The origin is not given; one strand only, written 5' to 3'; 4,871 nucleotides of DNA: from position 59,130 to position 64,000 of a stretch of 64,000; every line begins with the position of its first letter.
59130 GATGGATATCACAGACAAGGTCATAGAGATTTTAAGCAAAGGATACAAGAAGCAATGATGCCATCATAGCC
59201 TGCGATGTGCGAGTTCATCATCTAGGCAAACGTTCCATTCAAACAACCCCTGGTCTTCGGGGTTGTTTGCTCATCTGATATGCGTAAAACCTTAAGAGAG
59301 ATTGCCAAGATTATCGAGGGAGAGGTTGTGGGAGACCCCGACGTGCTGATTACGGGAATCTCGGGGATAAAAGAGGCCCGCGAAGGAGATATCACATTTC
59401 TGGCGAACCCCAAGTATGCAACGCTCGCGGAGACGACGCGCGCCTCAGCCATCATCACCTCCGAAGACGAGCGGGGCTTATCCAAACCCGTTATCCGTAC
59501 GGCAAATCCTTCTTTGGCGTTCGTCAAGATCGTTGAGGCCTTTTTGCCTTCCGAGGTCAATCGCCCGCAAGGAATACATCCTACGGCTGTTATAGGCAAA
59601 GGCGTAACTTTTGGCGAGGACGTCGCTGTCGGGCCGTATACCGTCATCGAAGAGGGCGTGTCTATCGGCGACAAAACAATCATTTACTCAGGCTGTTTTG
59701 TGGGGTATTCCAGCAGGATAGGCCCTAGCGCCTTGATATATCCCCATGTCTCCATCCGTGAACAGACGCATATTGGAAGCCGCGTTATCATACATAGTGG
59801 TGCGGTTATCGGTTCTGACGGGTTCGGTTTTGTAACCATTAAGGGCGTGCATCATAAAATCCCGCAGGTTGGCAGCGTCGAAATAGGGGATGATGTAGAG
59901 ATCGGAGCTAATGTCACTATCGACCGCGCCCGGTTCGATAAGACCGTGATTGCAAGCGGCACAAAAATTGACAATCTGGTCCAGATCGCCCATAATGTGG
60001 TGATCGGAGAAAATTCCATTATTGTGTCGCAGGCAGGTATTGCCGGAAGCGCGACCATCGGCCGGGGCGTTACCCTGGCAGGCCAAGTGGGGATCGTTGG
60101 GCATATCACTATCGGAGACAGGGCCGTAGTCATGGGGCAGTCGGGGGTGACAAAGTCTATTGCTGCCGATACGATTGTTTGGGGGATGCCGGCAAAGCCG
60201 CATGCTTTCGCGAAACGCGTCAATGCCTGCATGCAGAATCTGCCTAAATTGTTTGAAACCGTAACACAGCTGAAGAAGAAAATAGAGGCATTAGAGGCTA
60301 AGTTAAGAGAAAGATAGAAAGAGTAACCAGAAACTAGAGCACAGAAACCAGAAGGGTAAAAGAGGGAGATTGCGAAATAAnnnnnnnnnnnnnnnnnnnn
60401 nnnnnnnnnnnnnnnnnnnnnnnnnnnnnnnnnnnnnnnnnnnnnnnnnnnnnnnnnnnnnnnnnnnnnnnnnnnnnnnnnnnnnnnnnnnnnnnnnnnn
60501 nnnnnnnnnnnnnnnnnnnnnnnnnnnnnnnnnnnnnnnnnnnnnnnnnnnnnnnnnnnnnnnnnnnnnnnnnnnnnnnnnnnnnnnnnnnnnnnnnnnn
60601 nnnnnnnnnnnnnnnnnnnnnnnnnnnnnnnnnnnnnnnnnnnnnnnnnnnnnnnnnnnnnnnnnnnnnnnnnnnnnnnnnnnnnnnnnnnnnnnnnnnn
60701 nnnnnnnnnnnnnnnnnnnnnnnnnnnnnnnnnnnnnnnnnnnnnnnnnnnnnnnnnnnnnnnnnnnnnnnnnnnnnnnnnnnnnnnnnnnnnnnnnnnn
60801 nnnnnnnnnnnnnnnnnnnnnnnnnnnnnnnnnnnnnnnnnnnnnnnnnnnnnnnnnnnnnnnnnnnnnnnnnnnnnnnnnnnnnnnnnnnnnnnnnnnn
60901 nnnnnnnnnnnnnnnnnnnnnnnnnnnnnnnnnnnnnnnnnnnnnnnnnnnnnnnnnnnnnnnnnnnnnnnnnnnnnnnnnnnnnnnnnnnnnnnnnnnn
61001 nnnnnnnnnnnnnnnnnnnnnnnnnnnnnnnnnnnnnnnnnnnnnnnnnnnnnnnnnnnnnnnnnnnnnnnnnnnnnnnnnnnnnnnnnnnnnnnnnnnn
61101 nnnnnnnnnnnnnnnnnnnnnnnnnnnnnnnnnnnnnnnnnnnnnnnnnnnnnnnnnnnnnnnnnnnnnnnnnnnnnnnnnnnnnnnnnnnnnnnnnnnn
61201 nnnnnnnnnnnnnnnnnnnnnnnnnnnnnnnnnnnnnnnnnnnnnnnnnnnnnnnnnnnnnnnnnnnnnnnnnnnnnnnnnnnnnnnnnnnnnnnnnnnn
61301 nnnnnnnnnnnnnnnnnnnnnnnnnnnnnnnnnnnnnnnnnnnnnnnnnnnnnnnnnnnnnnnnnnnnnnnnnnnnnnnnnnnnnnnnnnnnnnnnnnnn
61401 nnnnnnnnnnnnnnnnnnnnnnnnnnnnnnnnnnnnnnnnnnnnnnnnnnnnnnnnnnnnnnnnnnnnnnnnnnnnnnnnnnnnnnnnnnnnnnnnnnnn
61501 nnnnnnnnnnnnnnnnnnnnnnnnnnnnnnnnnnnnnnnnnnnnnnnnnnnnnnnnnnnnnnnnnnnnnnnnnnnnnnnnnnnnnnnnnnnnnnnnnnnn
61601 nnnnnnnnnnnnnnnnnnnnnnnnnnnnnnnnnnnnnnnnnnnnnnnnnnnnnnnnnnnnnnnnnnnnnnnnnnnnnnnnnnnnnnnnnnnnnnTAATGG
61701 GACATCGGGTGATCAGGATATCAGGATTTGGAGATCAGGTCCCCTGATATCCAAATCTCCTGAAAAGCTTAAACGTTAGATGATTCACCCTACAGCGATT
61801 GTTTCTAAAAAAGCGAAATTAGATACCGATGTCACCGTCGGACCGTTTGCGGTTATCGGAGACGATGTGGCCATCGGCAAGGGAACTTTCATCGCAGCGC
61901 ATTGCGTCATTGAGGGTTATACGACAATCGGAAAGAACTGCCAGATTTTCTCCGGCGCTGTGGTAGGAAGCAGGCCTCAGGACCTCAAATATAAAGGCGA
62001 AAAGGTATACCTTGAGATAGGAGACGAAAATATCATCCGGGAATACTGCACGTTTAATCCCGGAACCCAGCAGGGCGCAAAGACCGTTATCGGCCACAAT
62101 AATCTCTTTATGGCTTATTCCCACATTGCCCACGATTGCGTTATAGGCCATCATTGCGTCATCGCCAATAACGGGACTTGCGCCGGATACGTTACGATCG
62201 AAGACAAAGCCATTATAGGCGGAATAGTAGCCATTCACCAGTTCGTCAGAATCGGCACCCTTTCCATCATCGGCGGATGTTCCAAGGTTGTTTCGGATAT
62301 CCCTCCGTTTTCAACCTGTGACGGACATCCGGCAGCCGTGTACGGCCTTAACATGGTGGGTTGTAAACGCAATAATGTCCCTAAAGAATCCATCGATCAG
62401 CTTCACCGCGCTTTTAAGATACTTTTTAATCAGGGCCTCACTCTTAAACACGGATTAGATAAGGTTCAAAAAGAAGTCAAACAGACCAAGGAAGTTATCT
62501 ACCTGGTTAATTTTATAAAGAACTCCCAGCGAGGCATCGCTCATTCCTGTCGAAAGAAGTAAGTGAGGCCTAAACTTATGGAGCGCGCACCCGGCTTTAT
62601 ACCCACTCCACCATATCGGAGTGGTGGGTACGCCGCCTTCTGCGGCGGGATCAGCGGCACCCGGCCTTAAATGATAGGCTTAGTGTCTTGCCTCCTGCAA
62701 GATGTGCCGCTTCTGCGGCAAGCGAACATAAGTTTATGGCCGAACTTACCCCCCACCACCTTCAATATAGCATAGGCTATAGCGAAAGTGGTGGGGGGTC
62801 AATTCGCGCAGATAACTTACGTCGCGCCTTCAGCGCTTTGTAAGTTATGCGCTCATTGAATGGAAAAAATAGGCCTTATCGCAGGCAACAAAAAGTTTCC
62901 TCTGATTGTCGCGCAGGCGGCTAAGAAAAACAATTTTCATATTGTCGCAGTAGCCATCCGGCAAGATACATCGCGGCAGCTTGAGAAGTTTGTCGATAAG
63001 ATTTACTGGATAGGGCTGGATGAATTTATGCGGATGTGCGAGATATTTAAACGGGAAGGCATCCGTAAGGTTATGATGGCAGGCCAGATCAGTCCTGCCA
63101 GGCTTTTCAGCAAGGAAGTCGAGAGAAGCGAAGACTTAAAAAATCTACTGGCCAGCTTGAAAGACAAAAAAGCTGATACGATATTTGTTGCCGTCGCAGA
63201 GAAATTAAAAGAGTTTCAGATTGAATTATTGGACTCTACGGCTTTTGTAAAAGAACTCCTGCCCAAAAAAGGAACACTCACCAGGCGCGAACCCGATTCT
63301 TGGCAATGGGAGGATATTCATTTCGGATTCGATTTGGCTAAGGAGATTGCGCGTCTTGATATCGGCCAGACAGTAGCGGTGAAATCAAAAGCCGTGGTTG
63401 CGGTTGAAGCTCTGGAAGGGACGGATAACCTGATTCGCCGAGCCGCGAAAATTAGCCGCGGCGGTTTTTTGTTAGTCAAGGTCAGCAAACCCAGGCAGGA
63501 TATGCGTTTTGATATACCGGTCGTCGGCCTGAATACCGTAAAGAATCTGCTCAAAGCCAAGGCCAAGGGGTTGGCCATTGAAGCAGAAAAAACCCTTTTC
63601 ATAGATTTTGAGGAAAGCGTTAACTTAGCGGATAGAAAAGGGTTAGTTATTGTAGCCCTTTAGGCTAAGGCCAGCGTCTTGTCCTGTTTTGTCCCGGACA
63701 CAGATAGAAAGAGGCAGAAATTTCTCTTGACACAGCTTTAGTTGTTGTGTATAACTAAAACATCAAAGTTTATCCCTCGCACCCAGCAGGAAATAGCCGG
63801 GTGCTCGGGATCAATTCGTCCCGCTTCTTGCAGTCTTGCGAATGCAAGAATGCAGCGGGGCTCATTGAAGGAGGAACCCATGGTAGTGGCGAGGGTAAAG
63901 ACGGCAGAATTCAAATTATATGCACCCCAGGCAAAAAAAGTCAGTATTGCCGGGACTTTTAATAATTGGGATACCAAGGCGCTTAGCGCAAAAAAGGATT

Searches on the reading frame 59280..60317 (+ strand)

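Call 16: search_protein_families(library=pfam, proteins=[window:59280-60317:+])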
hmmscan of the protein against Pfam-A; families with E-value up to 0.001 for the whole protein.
window:59280-60317:+ (345 aa): 4 families
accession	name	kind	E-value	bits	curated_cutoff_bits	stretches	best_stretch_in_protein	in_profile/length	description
PF00132.30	Hexapep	-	1.7e-30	103.8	27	3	145-178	2-35/36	Bacterial transferase hexapeptide (six repeats)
PF04613.19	LpxD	-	6.6e-20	71.2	30.8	1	21-86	1-69/70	UDP-3-O-[3-hydroxymyristoyl] glucosamine N-acyltransferase, LpxD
PF25084.1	LbH_EIF2B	-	2e-10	41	54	2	200-266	39-105/105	EIF2B subunit epsilon LbH domain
PF25087.1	GMPPB_C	-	0.00047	20.2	39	0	99-136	7-44/110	GMPPB C-terminal domain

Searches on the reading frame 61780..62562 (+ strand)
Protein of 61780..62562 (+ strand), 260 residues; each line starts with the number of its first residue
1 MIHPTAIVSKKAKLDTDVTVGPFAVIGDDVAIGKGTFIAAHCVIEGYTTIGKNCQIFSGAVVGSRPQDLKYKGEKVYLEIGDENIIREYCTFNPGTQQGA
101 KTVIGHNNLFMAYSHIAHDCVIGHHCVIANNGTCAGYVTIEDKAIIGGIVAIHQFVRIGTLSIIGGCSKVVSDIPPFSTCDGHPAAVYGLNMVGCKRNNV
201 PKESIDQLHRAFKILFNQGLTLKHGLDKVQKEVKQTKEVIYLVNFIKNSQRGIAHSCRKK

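Call 16: search_protein_families(library=pfam, proteins=[window:61780-62562:+])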
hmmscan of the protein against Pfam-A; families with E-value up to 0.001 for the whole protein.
window:61780-62562:+ (260 aa): 3 families
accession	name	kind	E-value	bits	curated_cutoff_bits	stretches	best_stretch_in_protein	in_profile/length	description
PF13720.11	Acetyltransf_11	-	1.2e-25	90.2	24.5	1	173-253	1-81/82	Udp N-acetylglucosamine O-acyltransferase; Domain 2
PF00132.30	Hexapep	-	1.7e-24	84.8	27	2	102-133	2-33/36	Bacterial transferase hexapeptide (six repeats)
PF25084.1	LbH_EIF2B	-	5.1e-09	36.5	54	1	16-60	8-51/105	EIF2B subunit epsilon LbH domain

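Call 17: find_related_loci(query=window:61780-62562:+, collection=genome_contigs, flank=10000)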
Query window:61780-62562:+ (260 aa) in genome_contigs; peptide patterns used: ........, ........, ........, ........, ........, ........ (x = any residue, [..] = any of these).
538 stretches matched a pattern; 28 encode a relative of the query (tblastn E <= 1e-3); 28 distinct loci.
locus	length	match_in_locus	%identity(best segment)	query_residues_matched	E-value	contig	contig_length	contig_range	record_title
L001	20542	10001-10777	88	2-260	1e-155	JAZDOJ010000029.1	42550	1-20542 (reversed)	MAG: Candidatus Omnitrophota bacterium isolate MEGAHIT-group-0.767 k141_9840192, whole genome shotgun sequence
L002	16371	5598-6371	71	2-259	5e-127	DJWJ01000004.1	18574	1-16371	MAG TPA_asm: Candidatus Omnitrophica bacterium UBA6233 UBA6233_contig_71276, whole genome shotgun sequence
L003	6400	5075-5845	71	2-258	3e-127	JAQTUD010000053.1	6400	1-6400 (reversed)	MAG: Candidatus Omnitrophota bacterium isolate STB_56 NODE_36137_length_6400_cov_3.380041_Sandtown_B, whole genome shotg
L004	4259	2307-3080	69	2-259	1e-127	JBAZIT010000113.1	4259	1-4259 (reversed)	MAG: Candidatus Omnitrophota bacterium isolate SO_2017_LW4_101 scaffold_41713_c1_LW137-91_2017, whole genome shotgun seq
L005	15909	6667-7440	69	2-259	3e-125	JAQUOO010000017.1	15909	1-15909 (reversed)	MAG: Candidatus Omnitrophota bacterium isolate STD1_202 NODE_8883_length_15909_cov_4.539475_Sandtown_D1, whole genome sh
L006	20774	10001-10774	69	2-259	2e-124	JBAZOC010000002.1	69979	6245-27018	MAG: Candidatus Omnitrophota bacterium isolate SO_2017_LW4_85 scaffold_1071_c1_LW137-91_2017, whole genome shotgun seque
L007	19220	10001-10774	69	2-259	2e-124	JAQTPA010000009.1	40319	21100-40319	MAG: Candidatus Omnitrophota bacterium isolate STB_105 NODE_2050_length_40319_cov_20.090093_Sandtown_B, whole genome sho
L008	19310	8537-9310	69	2-259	3e-123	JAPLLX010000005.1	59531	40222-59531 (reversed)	MAG: Candidatus Omnitrophota bacterium isolate LacPavin_0920_WC90_MAG_43_22 LacPavin_0920_WC90_scaffold_308028, whole ge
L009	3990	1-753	66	5-258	4e-115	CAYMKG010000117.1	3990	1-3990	MAG TPA_asm: uncultured Planctomycetales bacterium isolate binchicken_co184_351 genome assembly, contig: NODE_49796_leng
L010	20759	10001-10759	62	2-254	8e-108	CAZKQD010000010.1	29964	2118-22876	MAG TPA_asm: uncultured Planctomycetia bacterium isolate binchicken_co34_548 genome assembly, contig: NODE_2252_length_2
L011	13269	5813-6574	61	2-258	3e-102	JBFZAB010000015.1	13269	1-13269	MAG: Candidatus Omnitrophota bacterium isolate PPR_0456 k121_2610989, whole genome shotgun sequence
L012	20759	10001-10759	59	2-253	3e-101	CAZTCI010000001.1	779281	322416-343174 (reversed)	MAG TPA_asm: uncultured Planctomycetales bacterium isolate binchicken_co185_276 genome assembly, contig: NODE_4_length_7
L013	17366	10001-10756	58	2-253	6e-98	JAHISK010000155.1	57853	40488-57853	MAG: Candidatus Omnitrophota bacterium isolate MM_PC_MetaG.mb.171 MM_PC_MetaG.mb.171_k141_1994543, whole genome shotgun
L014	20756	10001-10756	56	2-253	2e-96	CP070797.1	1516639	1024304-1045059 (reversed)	MAG: Candidatus Omnitrophota bacterium isolate bin140 chromosome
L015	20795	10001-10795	57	2-260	1e-95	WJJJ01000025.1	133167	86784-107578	MAG: Candidatus Omnitrophota bacterium isolate Bin_019 k141_3471711, whole genome shotgun sequence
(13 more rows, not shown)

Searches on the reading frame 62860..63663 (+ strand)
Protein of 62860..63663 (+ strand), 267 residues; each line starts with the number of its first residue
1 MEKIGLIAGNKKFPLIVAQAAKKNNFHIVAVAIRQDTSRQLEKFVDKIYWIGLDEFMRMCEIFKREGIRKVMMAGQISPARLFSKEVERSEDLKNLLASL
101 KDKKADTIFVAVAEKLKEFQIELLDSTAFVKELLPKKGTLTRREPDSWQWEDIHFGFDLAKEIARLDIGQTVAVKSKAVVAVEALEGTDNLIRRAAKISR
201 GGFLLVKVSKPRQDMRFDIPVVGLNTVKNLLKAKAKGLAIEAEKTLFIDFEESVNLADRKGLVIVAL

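Call 14: find_encoding_contigs(protein=window:62860-63663:+, flank=10000, max_places=6)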
Protein window:62860-63663:+ (267 aa): no gene with exactly this product is on record in the collection.
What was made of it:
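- Tried and rejected: It is not on record, so the source genome could not be extended (call 14).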

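Call 16: search_protein_families(library=pfam, proteins=[window:62860-63663:+])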
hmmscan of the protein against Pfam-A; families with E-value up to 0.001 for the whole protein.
window:62860-63663:+ (267 aa): 2 families
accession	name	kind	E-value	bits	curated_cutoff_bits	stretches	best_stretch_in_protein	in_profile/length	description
PF06230.17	LpxI_C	-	2e-48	164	25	1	136-265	1-131/131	LpxI C-terminal domain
PF17930.7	LpxI_N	-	6.2e-28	97.8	25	1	3-133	1-129/129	LpxI N-terminal domain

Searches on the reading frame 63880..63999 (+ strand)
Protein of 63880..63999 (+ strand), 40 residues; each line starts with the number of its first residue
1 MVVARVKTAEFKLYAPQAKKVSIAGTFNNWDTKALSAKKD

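Call 16: search_protein_families(library=pfam, proteins=[window:63880-63999:+])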
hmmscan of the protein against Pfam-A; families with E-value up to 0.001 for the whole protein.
window:63880-63999:+ (40 aa): 1 family
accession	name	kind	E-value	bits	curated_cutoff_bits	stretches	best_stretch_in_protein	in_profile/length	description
PF02922.24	CBM_48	-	8e-07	29.7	22.4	1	8-37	12-41/83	Carbohydrate-binding module 48 (Isoamylase N-terminal domain)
